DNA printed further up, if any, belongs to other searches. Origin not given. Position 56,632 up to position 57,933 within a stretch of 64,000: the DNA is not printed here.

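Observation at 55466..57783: Translationally coupled ATP-grasp ligase + FolC-type Mur ligase: a split, cyanophycin-synthetase-like two-enzyme amide ligase with no obvious known product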

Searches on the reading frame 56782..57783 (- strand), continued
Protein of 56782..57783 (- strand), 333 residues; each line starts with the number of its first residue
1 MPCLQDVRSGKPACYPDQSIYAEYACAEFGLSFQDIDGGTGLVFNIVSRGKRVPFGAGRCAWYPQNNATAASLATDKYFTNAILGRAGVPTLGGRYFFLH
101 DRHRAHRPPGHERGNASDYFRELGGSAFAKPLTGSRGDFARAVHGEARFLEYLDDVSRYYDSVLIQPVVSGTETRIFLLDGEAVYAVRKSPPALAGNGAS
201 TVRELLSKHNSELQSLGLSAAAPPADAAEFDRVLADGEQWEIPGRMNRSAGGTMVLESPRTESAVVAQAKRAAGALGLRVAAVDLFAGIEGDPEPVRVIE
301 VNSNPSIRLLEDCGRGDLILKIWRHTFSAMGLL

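Call 54: search_protein_families(library=pfam, proteins=[L114:5593-6969:+, L114:8486-9496:-, L114:9581-10903:-, L150:2288-3646:+, L150:1353-2288:+, L170:5658-6956:+, L170:4622-5746:-, L122:6065-6970:+, L122:5055-6104:+, L122:8363-10366:+], max_evalue=0.001)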
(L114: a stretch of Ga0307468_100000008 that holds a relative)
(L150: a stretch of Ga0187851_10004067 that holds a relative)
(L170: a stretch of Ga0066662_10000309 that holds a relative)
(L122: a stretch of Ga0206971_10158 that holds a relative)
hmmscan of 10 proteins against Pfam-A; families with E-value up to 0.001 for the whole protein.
L114:5593-6969:+ (459 aa): 2 families
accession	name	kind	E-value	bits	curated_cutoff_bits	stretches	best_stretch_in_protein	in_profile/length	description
PF08245.18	Mur_ligase_M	-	4.1e-13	50.2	24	1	57-286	1-200/200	Mur ligase middle domain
PF02875.26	Mur_ligase_C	-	2.7e-10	41.6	28.4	1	311-427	1-124/127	Mur ligase, glutamate ligase domain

L114:8486-9496:- (337 aa): 2 families
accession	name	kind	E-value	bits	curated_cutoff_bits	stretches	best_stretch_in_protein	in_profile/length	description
PF08443.16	RimK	-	2.1e-12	47.5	21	1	243-308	114-172/188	RimK-like ATP-grasp domain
PF07478.18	Dala_Dala_lig_C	-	0.00036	20.5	24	1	105-172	30-97/204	D-ala D-ala ligase C-terminus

L114:9581-10903:- (441 aa): 2 families
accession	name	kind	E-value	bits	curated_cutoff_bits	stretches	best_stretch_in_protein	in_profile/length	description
PF02875.26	Mur_ligase_C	-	8.9e-15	56.1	28.4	1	300-418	1-126/127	Mur ligase, glutamate ligase domain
PF08245.18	Mur_ligase_M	-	1.1e-09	39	24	1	46-273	1-199/200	Mur ligase middle domain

L150:2288-3646:+ (453 aa): 2 families
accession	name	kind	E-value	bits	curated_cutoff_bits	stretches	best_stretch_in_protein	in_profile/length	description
PF08245.18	Mur_ligase_M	-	2.2e-08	34.7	24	1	63-286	1-199/200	Mur ligase middle domain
PF02875.26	Mur_ligase_C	-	2.6e-06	28.7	28.4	1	313-430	2-125/127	Mur ligase, glutamate ligase domain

L150:1353-2288:+ (312 aa): 7 families
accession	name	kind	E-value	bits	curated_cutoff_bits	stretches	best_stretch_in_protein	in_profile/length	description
PF08443.16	RimK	-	3.1e-43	148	21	1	121-304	2-184/188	RimK-like ATP-grasp domain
PF02955.21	GSH-S_ATP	-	2.5e-13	50.3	23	1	137-275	12-155/175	Prokaryotic glutathione synthetase, ATP-grasp domain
PF18030.7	Rimk_N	-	2.5e-08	34.5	26.4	1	17-98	1-83/94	RimK PreATP-grasp domain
PF02655.19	ATP-grasp_3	-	1.6e-07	32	23.2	1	122-287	3-157/160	ATP-grasp domain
PF14397.11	ATPgrasp_ST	-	7.3e-05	22.5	31.4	0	250-293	217-262/278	Sugar-transfer associated ATP-grasp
PF02222.28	ATP-grasp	-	0.00034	20.8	27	1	129-215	2-87/179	ATP-grasp domain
PF07478.18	Dala_Dala_lig_C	-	0.00035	20.6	24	0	152-290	31-179/204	D-ala D-ala ligase C-terminus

L170:5658-6956:+ (433 aa): 2 families
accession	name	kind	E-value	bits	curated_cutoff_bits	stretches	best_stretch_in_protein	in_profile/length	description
PF08245.18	Mur_ligase_M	-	1.5e-09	38.5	24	1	48-274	1-198/200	Mur ligase middle domain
PF02875.26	Mur_ligase_C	-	1.6e-07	32.7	28.4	1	302-416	2-126/127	Mur ligase, glutamate ligase domain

L170:4622-5746:- (375 aa): 5 families
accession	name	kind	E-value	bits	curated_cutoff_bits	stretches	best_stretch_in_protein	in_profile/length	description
PF08443.16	RimK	-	2.4e-10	40.8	21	1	202-342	39-172/188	RimK-like ATP-grasp domain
PF07478.18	Dala_Dala_lig_C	-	1e-09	38.7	24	1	188-267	21-98/204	D-ala D-ala ligase C-terminus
PF02786.22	CPSase_L_D2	-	2.1e-06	27.8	19.8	1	190-252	25-91/211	Carbamoyl-phosphate synthase L chain, ATP binding domain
PF02655.19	ATP-grasp_3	-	2.4e-06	28.1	23.2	1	150-334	3-154/160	ATP-grasp domain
PF14397.11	ATPgrasp_ST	-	1.4e-05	24.9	31.4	0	140-236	11-95/278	Sugar-transfer associated ATP-grasp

L122:6065-6970:+ (302 aa): 2 families
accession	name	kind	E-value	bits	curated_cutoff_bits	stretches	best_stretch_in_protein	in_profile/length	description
PF00483.29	NTP_transferase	-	5.3e-67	226.4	21.2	1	15-251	1-243/245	Nucleotidyl transferase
PF12804.13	NTP_transf_3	-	8.4e-10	39.5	27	1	16-149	1-124/160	MobA-like NTP transferase domain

L122:5055-6104:+ (350 aa): 7 families
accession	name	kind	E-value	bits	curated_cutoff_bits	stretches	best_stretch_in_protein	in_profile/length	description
PF16363.11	GDP_Man_Dehyd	-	2.8e-85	287.2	27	1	10-325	1-329/332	GDP-mannose 4,6 dehydratase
PF01370.27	Epimerase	-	2.8e-69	233.6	20.9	1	9-254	1-240/240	NAD dependent epimerase/dehydratase family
PF04321.23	RmlD_sub_bind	-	2.8e-13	50.1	27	1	8-221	2-178/287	RmlD substrate binding domain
PF02719.21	Polysacc_synt_2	-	1.1e-09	38.3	20.2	1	9-138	1-129/293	Polysaccharide biosynthesis protein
PF01073.25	3Beta_HSD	-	3.5e-07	30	22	1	11-233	2-220/280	3-beta hydroxysteroid dehydrogenase/isomerase family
PF00106.31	adh_short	-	1.8e-06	28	26.6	0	8-124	2-128/195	short chain dehydrogenase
PF07993.18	NAD_binding_4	-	4.1e-05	23.3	20.1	1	53-191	60-206/258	Male sterility protein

L122:8363-10366:+ (668 aa): 5 families
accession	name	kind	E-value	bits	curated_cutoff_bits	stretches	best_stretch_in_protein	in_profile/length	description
PF00275.25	EPSP_synthase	-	5e-103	345.4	22.8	1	16-434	6-415/417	EPSP synthase (3-phosphoshikimate 1-carboxyvinyltransferase)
PF02224.24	Cytidylate_kin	-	5.2e-58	196.7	26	1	457-657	1-210/211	Cytidylate kinase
PF13189.12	Cytidylate_kin2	-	2.3e-06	28.3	28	1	456-623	1-152/176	Cytidylate kinase-like family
PF13207.12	AAA_17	-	4.4e-05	24.2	27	1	461-507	2-47/136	AAA domain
PF13238.12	AAA_18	-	0.00045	21.1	29.4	0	457-594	1-108/128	AAA domain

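Call 55: search_protein_families(library=pfam, proteins=[L114:139-1668:+, L114:1662-2321:+, L114:2354-3316:-, L114:3416-4075:-, L114:4130-4909:-, L114:4925-5455:-, L114:11090-11968:-, L114:12050-12616:-, L114:12941-14203:+, L114:6965-8323:+], max_evalue=0.001)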
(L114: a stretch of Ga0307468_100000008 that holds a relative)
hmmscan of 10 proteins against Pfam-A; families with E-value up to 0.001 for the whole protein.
L114:139-1668:+ (510 aa): 0 families

L114:1662-2321:+ (220 aa): 0 families

L114:2354-3316:- (321 aa): 2 families
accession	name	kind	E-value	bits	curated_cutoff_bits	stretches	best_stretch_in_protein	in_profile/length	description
PF02517.21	Rce1-like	-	2.1e-20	73.2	22.4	1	218-309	5-93/93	Type II CAAX prenyl endopeptidase Rce1-like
PF13240.11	Zn_Ribbon_1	-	0.00073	19.7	25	0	26-35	13-22/23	zinc-ribbon domain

L114:3416-4075:- (220 aa): 1 family
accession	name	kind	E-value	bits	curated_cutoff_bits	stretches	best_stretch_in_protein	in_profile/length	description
PF14219.11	DUF4328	-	2.8e-05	24.1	27.2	1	49-197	8-163/166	Domain of unknown function (DUF4328)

L114:4130-4909:- (260 aa): 1 family
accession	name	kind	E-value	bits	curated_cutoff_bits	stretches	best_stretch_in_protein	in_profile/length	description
PF01553.26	Acyltransferase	-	1.1e-33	116.3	23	1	63-189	1-131/132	Acyltransferase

L114:4925-5455:- (177 aa): 1 family
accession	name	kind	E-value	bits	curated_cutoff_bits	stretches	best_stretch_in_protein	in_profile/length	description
PF00293.34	NUDIX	-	4.9e-15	56.1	21.1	1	41-159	4-126/134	NUDIX domain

L114:11090-11968:- (293 aa): 2 families
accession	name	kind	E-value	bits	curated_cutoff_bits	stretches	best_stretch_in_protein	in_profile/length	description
PF01039.27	Carboxyl_trans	-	3.1e-21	76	22.3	1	58-239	8-176/493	Carboxyl transferase domain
PF17848.7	Zn_ribbon_ACC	-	1.8e-09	38.1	24.5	1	27-52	1-26/26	Acetyl-CoA carboxylase zinc finger domain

L114:12050-12616:- (189 aa): 1 family
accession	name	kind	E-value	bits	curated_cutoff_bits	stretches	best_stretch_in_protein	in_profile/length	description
PF01923.23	Cob_adeno_trans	-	1.3e-59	201.6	24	1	10-170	1-170/171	Cobalamin adenosyltransferase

L114:12941-14203:+ (421 aa): 4 families
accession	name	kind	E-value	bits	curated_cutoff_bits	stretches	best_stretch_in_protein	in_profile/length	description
PF00742.24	Homoserine_dh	-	1.1e-65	221.1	22.9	1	128-306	1-173/173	Homoserine dehydrogenase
PF03447.22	NAD_binding_3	-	1.4e-19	71.4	24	1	10-120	1-116/116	Homoserine dehydrogenase, NAD binding domain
PF01842.31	ACT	-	2.7e-08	33.9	27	1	343-405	2-65/66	ACT domain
PF01408.29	GFO_IDH_MocA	-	5.1e-05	24.4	24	1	4-93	1-91/120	Oxidoreductase family, NAD-binding Rossmann fold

L114:6965-8323:+ (453 aa): 2 families
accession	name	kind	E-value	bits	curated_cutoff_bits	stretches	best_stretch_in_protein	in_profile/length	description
PF02875.26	Mur_ligase_C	-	4.5e-16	60.3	28.4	1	310-430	1-125/127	Mur ligase, glutamate ligase domain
PF08245.18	Mur_ligase_M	-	2.1e-07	31.6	24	0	136-278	49-199/200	Mur ligase middle domain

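Call 56: search_protein_families(library=pfam, proteins=[L150:119-1183:+, L150:5973-6782:-, L150:7007-8329:+, L150:8493-10313:+, L150:10434-11750:-, L170:2411-3259:+, L170:3042-4601:+, L170:8434-11928:-, L170:12479-13354:+, L170:13643-14371:+], max_evalue=0.001)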
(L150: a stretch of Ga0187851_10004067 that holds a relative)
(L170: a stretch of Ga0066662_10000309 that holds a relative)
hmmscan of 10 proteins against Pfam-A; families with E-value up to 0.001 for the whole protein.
L150:119-1183:+ (355 aa): 1 family
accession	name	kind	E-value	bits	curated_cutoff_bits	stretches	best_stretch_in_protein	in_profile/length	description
PF05426.18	Alginate_lyase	-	2e-37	129.6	22.2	1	64-297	6-272/275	Alginate lyase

L150:5973-6782:- (270 aa): 3 families
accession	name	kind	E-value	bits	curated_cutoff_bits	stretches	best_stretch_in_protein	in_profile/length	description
PF01614.24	IclR_C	-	3.3e-54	183.5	24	1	82-252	3-173/174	Bacterial transcriptional regulator IclR C-terminal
PF09339.16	HTH_IclR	-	1.7e-14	53.7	22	1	14-63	1-50/52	IclR helix-turn-helix domain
PF25213.1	HVO_A0261_N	-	9.4e-05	22.7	35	1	17-71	12-63/86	HVO_A0261 N-terminal domain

L150:7007-8329:+ (441 aa): 3 families
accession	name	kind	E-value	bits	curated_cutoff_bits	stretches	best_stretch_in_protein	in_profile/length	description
PF13614.12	AAA_31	-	2.2e-09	38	27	1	192-327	2-141/177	AAA domain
PF01656.29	CbiA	-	4.2e-06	27.2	25.4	1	195-372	2-90/125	CobQ/CobB/MinD/ParA nucleotide binding domain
PF02374.21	ArsA_ATPase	-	5.7e-06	26.2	24.3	1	194-228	3-36/305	Anion-transporting ATPase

L150:8493-10313:+ (607 aa): 4 families
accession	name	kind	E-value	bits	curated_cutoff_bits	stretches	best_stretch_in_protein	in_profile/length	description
PF13614.12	AAA_31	-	1.2e-12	48.5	27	1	358-501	2-149/177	AAA domain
PF05598.16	DUF772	-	6e-12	45.8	23.1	1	54-125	1-70/74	Transposase domain (DUF772)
PF01656.29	CbiA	-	1.7e-07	31.6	25.4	1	361-547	2-100/125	CobQ/CobB/MinD/ParA nucleotide binding domain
PF06564.18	CBP_BcsQ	-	0.00013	22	21.3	1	360-502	4-148/234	Cellulose biosynthesis protein BcsQ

L150:10434-11750:- (439 aa): 0 families

L170:2411-3259:+ (283 aa): 2 families
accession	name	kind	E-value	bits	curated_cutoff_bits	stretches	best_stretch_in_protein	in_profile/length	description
PF01039.27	Carboxyl_trans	-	1.8e-24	86.7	22.3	1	96-238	30-177/493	Carboxyl transferase domain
PF17848.7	Zn_ribbon_ACC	-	4.6e-10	39.9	24.5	1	25-50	1-26/26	Acetyl-CoA carboxylase zinc finger domain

L170:3042-4601:+ (520 aa): 2 families
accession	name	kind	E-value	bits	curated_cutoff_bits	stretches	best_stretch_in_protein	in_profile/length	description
PF02875.26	Mur_ligase_C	-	5.8e-19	69.6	28.4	1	387-509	2-127/127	Mur ligase, glutamate ligase domain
PF08245.18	Mur_ligase_M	-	6.6e-13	49.5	24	1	123-360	1-200/200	Mur ligase middle domain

L170:8434-11928:- (1165 aa): 4 families
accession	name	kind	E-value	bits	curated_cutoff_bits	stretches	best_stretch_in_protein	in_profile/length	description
PF13365.12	Trypsin_2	-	2.9e-10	41.5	27.6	1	31-182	1-143/144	Trypsin-like peptidase domain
PF13424.12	TPR_12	-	4.6e-08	33.6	30.1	0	914-974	12-74/77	Tetratricopeptide repeat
PF14559.12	TPR_19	-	4.8e-07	30.5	25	1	880-930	3-50/68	Tetratricopeptide repeat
PF13401.12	AAA_22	-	2.4e-05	25.1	27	1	307-423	8-126/130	AAA domain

L170:12479-13354:+ (292 aa): 1 family
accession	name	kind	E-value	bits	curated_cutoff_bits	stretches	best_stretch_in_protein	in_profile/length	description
PF01553.26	Acyltransferase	-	8.8e-28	97.2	23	1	83-209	1-131/132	Acyltransferase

L170:13643-14371:+ (243 aa): 2 families
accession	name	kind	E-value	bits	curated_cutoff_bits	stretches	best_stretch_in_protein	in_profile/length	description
PF07722.19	Peptidase_C26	-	5.9e-49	167.2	20.5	1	20-215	23-219/219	Peptidase C26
PF00117.34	GATase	-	1.7e-12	47.8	22.8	1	93-232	63-188/190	Glutamine amidotransferase class-I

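Call 71: list_cluster_members(proteins=[P0393, P0459, P0462, P0408, P0406, P0435, P0461, P0458, P0392, P0451])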
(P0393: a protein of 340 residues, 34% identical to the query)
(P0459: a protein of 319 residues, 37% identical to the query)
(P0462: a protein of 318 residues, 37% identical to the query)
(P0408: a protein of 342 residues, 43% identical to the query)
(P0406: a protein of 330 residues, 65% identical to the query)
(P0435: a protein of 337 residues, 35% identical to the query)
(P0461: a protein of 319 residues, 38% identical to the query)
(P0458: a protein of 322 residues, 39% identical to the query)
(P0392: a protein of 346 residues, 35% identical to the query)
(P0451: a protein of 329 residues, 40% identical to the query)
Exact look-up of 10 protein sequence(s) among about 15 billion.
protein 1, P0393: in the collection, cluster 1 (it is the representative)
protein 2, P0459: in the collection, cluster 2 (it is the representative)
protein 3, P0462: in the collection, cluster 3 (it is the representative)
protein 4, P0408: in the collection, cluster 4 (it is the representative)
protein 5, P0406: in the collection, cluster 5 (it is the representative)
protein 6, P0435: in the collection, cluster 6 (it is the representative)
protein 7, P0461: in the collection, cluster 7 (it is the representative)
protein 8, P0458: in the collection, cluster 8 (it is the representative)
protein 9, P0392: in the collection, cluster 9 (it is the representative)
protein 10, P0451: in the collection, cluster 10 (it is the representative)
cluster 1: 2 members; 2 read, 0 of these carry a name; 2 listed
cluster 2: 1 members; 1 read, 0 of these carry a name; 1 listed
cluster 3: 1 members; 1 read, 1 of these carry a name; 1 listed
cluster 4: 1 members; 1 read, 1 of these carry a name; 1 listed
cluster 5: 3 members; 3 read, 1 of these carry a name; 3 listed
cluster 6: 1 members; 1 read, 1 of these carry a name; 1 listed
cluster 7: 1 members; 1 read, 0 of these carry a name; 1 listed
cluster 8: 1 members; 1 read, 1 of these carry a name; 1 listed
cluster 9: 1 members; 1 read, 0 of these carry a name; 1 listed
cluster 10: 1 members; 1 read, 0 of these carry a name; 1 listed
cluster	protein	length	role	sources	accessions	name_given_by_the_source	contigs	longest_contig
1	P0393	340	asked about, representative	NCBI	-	-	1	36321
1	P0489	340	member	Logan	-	-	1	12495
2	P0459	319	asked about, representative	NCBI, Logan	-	-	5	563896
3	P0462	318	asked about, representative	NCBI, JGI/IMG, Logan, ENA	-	cyanophycin synthetase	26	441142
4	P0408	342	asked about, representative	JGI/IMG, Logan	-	cyanophycin synthetase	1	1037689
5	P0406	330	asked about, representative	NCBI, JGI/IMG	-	-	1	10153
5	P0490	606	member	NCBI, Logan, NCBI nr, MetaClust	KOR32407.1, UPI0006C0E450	hypothetical protein TI05_07430 [Achromatium sp. WMS3] | status=active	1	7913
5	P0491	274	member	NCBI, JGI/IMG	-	-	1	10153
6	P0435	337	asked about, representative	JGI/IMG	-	glutathione synthase/RimK-type ligase-like ATP-grasp enzyme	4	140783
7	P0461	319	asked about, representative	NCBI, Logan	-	-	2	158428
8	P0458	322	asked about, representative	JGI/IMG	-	D-alanine-D-alanine ligase-like ATP-grasp enzyme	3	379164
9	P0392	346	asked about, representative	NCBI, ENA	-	-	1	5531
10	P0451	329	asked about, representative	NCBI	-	-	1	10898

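Call 72: find_encoding_contigs(protein=P0458, flank=9000, max_places=3)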
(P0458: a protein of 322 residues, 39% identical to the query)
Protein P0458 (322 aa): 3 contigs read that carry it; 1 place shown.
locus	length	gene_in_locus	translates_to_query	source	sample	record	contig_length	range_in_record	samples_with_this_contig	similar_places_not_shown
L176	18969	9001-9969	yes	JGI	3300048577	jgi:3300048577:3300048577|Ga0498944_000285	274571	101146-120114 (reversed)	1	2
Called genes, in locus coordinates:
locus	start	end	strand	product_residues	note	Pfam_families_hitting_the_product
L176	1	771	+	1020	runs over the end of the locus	PF13620:CarboxypepD_reg, PF25183:OMP_b-brl_4, PF00593:TonB_dep_Rec_b-barrel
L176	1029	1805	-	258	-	PF13091:PLDc_2, PF00614:PLDc (weak)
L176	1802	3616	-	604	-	PF09369:MZB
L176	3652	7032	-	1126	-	PF00271:Helicase_C (weak)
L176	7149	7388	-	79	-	-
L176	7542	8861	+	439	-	PF01966:HD, PF13286:HD_assoc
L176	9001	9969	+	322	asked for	PF02786:CPSase_L_D2 (faint), PF07478:Dala_Dala_lig_C (weak), PF08443:RimK (faint)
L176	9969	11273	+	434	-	PF08245:Mur_ligase_M (weak), PF02875:Mur_ligase_C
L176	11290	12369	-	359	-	-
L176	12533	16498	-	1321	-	PF20464:MmeI_N (weak), PF02384:N6_Mtase (weak), PF20473:MmeI_Mtase (weak), PF07669:Eco57I, PF20473:MmeI_Mtase (weak), PF20466:MmeI_TRD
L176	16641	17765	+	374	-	-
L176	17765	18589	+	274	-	PF12281:NTP_transf_8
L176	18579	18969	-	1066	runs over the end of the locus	PF00176:SNF2-rel_dom, PF13872:AAA_34 (faint), PF00271:Helicase_C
